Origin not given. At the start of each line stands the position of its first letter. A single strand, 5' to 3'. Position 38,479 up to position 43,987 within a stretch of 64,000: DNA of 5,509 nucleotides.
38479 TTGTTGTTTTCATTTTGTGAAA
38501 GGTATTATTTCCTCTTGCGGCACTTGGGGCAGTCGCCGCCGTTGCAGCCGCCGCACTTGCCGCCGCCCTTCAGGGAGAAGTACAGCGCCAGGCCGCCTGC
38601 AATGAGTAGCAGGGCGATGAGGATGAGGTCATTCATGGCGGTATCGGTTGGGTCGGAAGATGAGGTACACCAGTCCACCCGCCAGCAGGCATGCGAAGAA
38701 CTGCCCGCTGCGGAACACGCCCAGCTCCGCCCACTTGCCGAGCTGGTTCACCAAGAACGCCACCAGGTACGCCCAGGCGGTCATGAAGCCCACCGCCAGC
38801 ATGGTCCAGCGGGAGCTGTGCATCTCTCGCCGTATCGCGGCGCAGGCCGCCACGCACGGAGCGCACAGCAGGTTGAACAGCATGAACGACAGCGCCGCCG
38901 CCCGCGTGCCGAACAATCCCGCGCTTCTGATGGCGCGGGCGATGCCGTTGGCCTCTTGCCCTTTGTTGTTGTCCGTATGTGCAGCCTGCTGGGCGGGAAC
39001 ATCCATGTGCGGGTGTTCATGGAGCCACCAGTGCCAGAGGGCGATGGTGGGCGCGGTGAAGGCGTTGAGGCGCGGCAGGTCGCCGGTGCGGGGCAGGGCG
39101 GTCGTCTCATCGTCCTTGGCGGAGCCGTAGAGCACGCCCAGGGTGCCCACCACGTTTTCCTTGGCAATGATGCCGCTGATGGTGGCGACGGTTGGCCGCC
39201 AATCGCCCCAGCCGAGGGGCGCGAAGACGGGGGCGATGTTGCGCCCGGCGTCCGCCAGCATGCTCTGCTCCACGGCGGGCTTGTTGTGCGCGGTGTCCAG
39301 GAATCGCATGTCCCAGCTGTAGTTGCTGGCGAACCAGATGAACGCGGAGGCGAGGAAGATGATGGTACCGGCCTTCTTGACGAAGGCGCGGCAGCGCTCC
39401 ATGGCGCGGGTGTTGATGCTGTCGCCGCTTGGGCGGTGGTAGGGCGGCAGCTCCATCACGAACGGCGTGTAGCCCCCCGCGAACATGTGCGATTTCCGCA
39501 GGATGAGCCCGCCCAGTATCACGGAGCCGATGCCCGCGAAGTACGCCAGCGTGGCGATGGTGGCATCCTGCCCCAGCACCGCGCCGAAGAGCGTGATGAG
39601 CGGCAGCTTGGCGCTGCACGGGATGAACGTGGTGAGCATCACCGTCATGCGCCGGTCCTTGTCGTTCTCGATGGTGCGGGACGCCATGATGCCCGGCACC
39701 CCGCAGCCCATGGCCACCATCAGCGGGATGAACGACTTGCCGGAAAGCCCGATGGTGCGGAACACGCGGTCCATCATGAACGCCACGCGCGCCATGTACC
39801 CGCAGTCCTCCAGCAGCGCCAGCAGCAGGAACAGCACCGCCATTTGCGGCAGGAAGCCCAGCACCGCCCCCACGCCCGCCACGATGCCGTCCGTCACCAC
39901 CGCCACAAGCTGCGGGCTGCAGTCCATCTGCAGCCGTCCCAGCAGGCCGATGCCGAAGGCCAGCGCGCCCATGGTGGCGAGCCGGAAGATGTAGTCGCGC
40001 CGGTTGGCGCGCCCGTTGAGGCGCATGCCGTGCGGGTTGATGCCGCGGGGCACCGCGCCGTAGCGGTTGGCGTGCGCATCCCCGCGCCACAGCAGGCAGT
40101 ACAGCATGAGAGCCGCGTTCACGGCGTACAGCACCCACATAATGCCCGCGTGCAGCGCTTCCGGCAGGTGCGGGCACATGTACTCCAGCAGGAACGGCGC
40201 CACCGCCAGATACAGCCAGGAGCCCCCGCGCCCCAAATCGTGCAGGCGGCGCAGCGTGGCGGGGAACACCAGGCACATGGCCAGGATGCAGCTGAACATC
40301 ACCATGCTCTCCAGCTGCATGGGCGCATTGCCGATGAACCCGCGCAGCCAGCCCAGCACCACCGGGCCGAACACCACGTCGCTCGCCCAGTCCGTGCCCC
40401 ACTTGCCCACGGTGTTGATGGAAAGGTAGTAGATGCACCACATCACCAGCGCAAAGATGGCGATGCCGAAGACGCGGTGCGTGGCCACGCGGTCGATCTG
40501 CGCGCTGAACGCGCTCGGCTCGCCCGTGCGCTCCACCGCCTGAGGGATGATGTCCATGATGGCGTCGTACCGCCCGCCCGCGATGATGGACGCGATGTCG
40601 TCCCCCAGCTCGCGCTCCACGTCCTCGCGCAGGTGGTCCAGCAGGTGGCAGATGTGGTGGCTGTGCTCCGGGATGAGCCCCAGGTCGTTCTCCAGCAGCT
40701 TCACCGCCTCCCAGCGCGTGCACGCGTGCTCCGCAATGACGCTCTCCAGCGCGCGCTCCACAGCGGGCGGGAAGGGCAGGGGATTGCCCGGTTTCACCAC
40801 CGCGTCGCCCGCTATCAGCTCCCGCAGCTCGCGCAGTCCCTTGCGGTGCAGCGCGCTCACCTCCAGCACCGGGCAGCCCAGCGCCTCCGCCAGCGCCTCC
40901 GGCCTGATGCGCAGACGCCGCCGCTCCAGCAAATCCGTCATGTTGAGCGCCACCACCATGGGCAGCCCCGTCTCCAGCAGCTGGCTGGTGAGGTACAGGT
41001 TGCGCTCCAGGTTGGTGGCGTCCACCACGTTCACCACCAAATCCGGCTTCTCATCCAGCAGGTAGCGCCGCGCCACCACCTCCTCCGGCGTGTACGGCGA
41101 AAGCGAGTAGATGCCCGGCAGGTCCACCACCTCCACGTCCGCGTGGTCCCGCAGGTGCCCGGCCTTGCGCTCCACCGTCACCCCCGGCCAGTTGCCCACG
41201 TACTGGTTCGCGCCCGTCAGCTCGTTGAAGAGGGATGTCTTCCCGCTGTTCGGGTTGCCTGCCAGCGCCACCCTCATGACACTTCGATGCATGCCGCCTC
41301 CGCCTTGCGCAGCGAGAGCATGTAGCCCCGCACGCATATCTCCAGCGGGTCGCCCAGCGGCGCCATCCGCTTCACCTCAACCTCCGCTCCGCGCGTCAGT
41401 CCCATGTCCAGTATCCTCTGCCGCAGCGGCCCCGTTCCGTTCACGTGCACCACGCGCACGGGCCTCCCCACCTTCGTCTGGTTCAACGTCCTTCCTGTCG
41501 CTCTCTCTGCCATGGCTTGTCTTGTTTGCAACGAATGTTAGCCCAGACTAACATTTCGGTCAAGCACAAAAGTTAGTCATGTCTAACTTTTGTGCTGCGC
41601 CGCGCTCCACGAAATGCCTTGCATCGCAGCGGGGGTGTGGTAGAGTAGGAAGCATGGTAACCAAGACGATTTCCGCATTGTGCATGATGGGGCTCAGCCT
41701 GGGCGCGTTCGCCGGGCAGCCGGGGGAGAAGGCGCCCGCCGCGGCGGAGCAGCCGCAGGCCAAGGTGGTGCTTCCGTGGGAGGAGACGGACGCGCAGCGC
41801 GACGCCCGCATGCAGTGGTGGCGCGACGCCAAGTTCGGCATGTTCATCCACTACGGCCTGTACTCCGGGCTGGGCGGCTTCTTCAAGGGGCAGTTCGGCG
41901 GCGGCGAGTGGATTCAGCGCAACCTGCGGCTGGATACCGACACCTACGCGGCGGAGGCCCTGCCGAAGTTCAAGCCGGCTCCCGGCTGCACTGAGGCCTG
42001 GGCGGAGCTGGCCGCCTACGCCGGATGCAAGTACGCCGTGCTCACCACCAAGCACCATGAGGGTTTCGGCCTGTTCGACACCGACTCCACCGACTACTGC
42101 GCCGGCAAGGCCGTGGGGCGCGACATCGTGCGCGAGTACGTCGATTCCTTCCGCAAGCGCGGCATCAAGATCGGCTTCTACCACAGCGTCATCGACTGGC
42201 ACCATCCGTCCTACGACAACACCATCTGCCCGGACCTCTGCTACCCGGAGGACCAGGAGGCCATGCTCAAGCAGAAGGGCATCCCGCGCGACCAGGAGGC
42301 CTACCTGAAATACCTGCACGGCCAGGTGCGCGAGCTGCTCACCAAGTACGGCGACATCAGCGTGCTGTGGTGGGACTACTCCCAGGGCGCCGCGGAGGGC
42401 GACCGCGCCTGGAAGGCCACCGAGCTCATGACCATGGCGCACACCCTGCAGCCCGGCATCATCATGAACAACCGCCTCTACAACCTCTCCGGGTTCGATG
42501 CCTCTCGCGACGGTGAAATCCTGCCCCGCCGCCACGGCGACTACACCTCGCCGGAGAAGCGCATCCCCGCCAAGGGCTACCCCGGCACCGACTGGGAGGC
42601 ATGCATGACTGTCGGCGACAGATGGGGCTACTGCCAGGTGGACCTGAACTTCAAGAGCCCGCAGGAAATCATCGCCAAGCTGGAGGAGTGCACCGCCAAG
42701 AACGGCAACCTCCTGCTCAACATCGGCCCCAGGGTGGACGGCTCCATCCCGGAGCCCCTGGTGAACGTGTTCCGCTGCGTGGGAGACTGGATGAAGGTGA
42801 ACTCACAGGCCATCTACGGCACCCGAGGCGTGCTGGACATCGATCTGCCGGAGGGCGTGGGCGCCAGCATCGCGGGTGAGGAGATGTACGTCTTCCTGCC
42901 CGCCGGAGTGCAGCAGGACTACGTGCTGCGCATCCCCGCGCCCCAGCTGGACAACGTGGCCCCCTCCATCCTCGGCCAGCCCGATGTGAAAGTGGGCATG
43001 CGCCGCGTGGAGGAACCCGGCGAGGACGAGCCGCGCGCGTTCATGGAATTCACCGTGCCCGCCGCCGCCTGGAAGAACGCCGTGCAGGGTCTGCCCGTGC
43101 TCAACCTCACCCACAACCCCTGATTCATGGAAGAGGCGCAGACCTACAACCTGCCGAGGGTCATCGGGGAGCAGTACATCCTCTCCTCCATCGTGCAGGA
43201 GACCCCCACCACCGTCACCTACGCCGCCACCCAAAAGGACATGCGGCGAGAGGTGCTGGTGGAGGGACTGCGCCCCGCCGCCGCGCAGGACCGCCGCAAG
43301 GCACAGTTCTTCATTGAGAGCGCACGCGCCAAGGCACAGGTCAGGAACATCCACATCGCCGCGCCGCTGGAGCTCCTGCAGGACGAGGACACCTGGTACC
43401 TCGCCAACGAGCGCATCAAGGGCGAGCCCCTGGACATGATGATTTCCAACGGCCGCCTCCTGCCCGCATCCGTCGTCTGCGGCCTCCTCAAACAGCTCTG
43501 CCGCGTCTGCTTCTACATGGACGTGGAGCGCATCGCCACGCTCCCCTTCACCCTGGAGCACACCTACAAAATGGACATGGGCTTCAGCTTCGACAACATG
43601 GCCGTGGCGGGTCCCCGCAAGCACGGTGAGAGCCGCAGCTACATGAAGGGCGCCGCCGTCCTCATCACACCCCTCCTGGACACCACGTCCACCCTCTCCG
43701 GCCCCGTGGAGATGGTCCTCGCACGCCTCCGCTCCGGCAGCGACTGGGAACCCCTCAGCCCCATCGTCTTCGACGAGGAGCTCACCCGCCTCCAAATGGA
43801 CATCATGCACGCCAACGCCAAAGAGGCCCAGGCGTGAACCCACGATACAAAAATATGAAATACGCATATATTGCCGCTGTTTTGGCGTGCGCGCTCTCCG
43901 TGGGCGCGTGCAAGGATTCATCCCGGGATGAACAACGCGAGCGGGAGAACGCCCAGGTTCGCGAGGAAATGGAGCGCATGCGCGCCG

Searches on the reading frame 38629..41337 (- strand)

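Call 8: search_protein_families(library=pfam, proteins=[window:38629-41337:-], max_evalue=0.001)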
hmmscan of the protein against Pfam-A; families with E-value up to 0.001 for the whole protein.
window:38629-41337:- (902 aa): 8 families
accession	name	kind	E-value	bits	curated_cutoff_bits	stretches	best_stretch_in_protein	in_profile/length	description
PF02421.24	FeoB_N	-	6.4e-65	217.9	27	1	22-173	2-154/156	Ferrous iron transport protein B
PF07670.19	Gate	-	7.9e-38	129.5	29.6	2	493-584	2-100/104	Nucleoside recognition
PF01926.29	MMR_HSR1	-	4.6e-20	72.3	21.9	1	22-132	1-112/113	50S ribosome-binding GTPase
PF07664.17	FeoB_C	-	1.1e-13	51.1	26.6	1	596-648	2-54/54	Ferrous iron transport protein B C terminus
PF17910.6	FeoB_Cyto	-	1.9e-10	41.4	23.4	1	193-268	12-89/90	FeoB cytosolic helical domain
PF05656.20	DUF805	-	2.5e-09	38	25.7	1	327-428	26-111/111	Protein of unknown function (DUF805)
PF09439.16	SRPRB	-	8.2e-05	22.5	25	1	21-123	4-98/178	Signal recognition particle receptor beta subunit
PF03193.22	RsgA_GTPase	-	0.00067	20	30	0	108-181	40-110/174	RsgA GTPase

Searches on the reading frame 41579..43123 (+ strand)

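Call 8: search_protein_families(library=pfam, proteins=[window:41579-43123:+], max_evalue=0.001)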
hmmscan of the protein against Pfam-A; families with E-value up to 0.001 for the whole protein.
window:41579-43123:+ (514 aa): 1 family
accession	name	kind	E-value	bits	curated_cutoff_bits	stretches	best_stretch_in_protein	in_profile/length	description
PF01120.23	Alpha_L_fucos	-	6.1e-76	256.5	25.2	1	57-409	8-344/345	Alpha-L-fucosidase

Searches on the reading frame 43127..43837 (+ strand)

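Call 8: search_protein_families(library=pfam, proteins=[window:43127-43837:+], max_evalue=0.001)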
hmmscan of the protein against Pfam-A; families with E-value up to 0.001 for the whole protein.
window:43127-43837:+ (236 aa): 0 families

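Call 22: search_protein_families(library=ncbifam, proteins=[window:43127-43837:+], max_evalue=1)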
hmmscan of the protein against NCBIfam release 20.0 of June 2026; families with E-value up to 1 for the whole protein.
window:43127-43837:+ (236 aa): 2 families
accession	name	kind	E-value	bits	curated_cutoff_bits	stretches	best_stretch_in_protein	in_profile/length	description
NF033483.0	PknB_PASTA_kin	equivalog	6.3e-05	22.2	450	1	15-125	7-117/563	Stk1 family PASTA domain-containing Ser/Thr kinase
NF038150.1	lanthi_synth_IV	equivalog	0.012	13.9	650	1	9-106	183-284/851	class IV lanthionine synthetase LanL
